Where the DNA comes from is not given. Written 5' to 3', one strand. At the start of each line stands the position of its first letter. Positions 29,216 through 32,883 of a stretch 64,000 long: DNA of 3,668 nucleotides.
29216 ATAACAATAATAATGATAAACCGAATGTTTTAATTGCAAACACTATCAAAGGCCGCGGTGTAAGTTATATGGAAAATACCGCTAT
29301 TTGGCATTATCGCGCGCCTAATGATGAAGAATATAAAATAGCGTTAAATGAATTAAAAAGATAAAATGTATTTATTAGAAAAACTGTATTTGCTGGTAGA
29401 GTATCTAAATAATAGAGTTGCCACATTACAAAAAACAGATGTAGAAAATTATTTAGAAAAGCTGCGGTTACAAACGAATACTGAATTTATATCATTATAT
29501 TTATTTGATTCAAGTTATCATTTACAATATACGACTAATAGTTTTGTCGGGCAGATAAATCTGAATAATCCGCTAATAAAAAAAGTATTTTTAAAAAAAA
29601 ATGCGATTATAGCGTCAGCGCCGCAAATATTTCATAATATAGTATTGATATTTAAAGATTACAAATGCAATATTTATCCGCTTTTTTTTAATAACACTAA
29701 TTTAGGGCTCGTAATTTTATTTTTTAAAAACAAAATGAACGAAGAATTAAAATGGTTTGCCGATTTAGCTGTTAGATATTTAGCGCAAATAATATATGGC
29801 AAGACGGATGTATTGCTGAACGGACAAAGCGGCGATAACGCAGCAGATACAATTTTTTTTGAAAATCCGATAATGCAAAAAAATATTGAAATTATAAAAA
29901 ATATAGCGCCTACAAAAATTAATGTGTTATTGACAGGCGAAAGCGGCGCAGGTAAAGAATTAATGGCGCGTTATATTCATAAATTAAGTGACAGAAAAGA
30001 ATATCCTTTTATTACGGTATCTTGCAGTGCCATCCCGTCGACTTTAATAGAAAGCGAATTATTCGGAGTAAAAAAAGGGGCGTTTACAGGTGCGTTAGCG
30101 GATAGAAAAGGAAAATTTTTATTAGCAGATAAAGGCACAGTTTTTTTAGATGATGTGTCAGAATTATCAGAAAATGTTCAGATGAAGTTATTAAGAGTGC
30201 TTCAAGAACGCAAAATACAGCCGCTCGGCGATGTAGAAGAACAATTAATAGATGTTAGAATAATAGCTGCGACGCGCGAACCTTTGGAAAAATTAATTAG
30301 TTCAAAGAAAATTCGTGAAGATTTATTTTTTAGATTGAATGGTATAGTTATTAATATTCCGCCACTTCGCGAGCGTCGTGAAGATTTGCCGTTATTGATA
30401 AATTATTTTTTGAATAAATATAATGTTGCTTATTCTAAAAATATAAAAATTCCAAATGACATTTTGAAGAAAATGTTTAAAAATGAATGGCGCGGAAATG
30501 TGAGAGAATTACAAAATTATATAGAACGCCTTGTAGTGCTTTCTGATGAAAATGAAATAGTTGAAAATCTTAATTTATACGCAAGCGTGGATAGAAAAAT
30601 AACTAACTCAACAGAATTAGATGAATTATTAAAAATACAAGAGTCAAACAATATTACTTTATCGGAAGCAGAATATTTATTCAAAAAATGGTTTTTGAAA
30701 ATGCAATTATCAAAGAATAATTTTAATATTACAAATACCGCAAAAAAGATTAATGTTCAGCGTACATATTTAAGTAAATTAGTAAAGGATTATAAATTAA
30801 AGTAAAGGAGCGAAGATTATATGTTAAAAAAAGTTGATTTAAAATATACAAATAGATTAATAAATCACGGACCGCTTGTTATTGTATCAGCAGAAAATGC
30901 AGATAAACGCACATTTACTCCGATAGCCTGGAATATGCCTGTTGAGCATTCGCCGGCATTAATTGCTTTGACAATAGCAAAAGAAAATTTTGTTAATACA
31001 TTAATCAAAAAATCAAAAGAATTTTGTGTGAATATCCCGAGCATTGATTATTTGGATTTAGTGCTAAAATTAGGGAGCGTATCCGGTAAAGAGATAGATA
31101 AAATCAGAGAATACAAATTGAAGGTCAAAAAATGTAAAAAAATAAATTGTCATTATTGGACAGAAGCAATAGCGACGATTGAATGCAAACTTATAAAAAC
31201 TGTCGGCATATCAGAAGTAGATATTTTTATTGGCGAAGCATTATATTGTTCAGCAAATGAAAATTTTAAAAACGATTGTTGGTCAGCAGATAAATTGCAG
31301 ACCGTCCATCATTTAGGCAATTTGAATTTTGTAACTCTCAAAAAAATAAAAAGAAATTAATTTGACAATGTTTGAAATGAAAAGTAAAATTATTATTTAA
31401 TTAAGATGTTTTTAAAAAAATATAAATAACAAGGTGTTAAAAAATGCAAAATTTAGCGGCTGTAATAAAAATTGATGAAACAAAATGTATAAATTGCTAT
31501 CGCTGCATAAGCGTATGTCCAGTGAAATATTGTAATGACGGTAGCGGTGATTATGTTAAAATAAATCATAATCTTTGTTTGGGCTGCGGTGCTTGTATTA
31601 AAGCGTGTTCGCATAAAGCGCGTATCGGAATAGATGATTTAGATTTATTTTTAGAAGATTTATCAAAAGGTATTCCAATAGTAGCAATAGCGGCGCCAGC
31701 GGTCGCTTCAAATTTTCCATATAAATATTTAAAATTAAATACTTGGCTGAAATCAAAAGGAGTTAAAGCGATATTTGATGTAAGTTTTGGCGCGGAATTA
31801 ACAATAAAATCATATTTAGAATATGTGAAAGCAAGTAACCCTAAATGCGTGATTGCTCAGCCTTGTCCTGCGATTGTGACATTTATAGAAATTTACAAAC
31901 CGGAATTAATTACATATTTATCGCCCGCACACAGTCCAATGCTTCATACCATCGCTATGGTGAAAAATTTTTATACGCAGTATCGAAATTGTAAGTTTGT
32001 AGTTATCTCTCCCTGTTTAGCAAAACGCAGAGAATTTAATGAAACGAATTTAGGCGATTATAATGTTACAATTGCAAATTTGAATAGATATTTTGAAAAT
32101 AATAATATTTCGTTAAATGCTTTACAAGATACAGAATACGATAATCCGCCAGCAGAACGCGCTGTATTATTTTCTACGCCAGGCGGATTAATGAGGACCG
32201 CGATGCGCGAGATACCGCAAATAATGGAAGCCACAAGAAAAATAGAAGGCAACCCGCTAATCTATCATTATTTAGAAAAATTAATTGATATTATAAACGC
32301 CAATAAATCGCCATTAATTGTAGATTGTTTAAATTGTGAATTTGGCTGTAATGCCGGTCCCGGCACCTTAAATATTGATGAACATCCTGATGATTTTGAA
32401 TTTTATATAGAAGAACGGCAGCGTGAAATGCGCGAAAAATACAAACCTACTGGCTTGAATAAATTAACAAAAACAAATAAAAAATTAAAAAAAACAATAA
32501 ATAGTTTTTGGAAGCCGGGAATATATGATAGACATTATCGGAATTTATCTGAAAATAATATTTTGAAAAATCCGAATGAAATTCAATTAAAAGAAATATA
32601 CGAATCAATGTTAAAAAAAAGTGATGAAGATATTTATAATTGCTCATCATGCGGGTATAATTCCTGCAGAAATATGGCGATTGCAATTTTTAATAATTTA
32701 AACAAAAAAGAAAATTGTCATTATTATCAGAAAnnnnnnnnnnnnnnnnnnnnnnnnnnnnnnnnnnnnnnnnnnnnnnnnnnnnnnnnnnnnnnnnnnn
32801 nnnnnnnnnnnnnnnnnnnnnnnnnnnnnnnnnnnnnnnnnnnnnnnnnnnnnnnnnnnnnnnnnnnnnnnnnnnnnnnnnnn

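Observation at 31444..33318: Cytoplasmic [FeFe]-hydrogenase-like domain fused to an MCP signalling domain (putative H2/redox chemoreceptor)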

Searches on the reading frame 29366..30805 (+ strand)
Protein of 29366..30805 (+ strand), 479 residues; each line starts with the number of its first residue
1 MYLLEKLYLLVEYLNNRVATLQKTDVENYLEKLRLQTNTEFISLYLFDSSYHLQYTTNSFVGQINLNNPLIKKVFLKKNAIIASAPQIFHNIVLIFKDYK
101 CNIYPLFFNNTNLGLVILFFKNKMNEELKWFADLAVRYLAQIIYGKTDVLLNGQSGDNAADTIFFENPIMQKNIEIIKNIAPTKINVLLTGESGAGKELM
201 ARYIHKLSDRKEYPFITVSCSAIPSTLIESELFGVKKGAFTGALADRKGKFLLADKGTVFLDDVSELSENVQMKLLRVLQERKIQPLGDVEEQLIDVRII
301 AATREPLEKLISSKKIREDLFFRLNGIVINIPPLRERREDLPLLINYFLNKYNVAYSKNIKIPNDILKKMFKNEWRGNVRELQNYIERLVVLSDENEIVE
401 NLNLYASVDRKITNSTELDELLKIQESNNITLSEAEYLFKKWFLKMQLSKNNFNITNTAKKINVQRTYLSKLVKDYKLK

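Call 36: search_protein_families(library=pfam, proteins=[window:29366-30805:+], max_evalue=0.00001)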
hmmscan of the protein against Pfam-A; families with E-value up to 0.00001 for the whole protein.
window:29366-30805:+ (479 aa): 5 families
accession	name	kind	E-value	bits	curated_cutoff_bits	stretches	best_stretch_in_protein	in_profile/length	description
PF00158.32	Sigma54_activat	-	4.2e-63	212.4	20.2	1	165-329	3-167/168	Sigma-54 interaction domain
PF14532.12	Sigma54_activ_2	-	6.8e-21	75.4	25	1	171-334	8-138/138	Sigma-54 interaction domain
PF25601.1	AAA_lid_14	-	2.6e-20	72.4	27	1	335-399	1-66/87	AAA+ ATPase lid domain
PF07728.20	AAA_5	-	6.4e-09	36.4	22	1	186-306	1-124/139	AAA domain (dynein-related subfamily)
PF00493.29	MCM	-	2.3e-06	27.3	23.3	1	183-284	56-150/224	MCM P-loop domain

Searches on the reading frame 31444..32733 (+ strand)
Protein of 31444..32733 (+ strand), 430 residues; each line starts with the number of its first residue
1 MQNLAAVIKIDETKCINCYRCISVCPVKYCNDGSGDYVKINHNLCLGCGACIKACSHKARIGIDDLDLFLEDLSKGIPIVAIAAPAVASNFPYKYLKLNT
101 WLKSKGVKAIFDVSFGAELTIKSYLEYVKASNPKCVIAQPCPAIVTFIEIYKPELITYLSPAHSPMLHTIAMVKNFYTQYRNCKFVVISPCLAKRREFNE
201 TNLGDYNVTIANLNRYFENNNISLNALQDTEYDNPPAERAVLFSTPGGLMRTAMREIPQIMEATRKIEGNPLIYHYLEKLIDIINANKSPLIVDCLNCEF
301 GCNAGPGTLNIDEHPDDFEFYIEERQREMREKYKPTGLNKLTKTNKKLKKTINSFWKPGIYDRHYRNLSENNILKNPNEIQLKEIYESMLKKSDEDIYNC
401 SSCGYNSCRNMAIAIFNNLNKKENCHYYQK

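Call 52: search_protein_representatives(protein=window:31444-32733:+)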
Query: 430 residues. Proteins with E-value up to 0.001 (for the whole library): 3301; up to 1e-10: 1790; up to 1e-30: 686. The best 150 are listed.
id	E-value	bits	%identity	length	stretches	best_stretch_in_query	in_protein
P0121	3.4e-176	603.0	59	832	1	2-429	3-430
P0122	2.1e-167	574.0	58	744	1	3-428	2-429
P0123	1.7e-166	571.0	57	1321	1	3-428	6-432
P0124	6.2e-166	569.2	60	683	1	3-428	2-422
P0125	9.8e-166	568.5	56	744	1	1-428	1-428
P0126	6.0e-165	565.9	57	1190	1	3-429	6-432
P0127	2.8e-164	563.7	55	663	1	4-429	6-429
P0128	4.8e-164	562.9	56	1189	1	4-428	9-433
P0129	1.0e-163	561.9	58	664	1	1-429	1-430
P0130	1.0e-162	558.5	55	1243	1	4-428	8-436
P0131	2.8e-162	557.1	56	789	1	6-428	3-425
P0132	2.9e-161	553.8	54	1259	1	4-428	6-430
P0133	6.5e-161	552.6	56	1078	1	3-428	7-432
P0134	6.6e-161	552.6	57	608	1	3-429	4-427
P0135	5.4e-160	549.6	56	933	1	3-428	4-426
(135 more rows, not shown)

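Call 57: search_protein_families(library=pfam, alignment_id=A2, max_evalue=0.00001)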
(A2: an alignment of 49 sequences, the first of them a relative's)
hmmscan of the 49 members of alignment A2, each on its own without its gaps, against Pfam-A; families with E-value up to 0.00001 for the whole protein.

A. member 1, P0121 (832 aa): 8 families
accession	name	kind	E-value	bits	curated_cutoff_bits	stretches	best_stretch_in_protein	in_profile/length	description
PF02906.19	Fe_hyd_lg_C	-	4e-33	115.5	22.1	1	78-307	1-245/245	Iron only hydrogenase large subunit, C-terminal domain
PF02518.31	HATPase_c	-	1.7e-24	86.8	26.4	1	573-686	4-109/111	Histidine kinase-, DNA gyrase B-, and HSP90-like ATPase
PF00072.30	Response_reg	-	3.3e-15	56.7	30.2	1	709-822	1-108/111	Response regulator receiver domain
PF12838.12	Fer4_7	-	2e-09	38.2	27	0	15-60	1-52/52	4Fe-4S dicluster domain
PF00037.32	Fer4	-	9.8e-08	31.9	21.1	0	9-29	1-21/24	4Fe-4S binding domain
PF12837.12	Fer4_6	-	1.1e-07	31.9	25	0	38-60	1-23/24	4Fe-4S binding domain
PF13237.11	Fer4_10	-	3.2e-07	30.6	25.5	1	10-56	3-52/53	4Fe-4S dicluster domain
PF12797.12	Fer4_2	-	6.5e-06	26.2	24.5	0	9-28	3-22/22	4Fe-4S binding domain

B. families by the number of members that match (of 49 scanned): 29 families (the first 25 are shown)
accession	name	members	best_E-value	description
PF02906.19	Fe_hyd_lg_C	49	5.2e-36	Iron only hydrogenase large subunit, C-terminal domain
PF00037.32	Fer4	43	1.1e-11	4Fe-4S binding domain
PF12838.12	Fer4_7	35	2.6e-11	4Fe-4S dicluster domain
PF13237.11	Fer4_10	33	7.6e-09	4Fe-4S dicluster domain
PF13426.13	PAS_9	31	2.4e-58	PAS domain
PF00989.32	PAS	28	1.8e-51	PAS fold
PF02518.31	HATPase_c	28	2.9e-31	Histidine kinase-, DNA gyrase B-, and HSP90-like ATPase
PF08448.16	PAS_4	22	2.4e-56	PAS fold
PF13188.13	PAS_8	22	1.1e-38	PAS domain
PF00512.31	HisKA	20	1.4e-23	His Kinase A (phospho-acceptor) domain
PF00072.30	Response_reg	17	5e-53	Response regulator receiver domain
PF12837.12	Fer4_6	17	1.1e-09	4Fe-4S binding domain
PF07228.17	SpoIIE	13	8.1e-26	Stage II sporulation protein E (SpoIIE)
PF04060.18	FeS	13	2e-07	Putative Fe-S cluster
PF12797.12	Fer4_2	12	1.1e-09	4Fe-4S binding domain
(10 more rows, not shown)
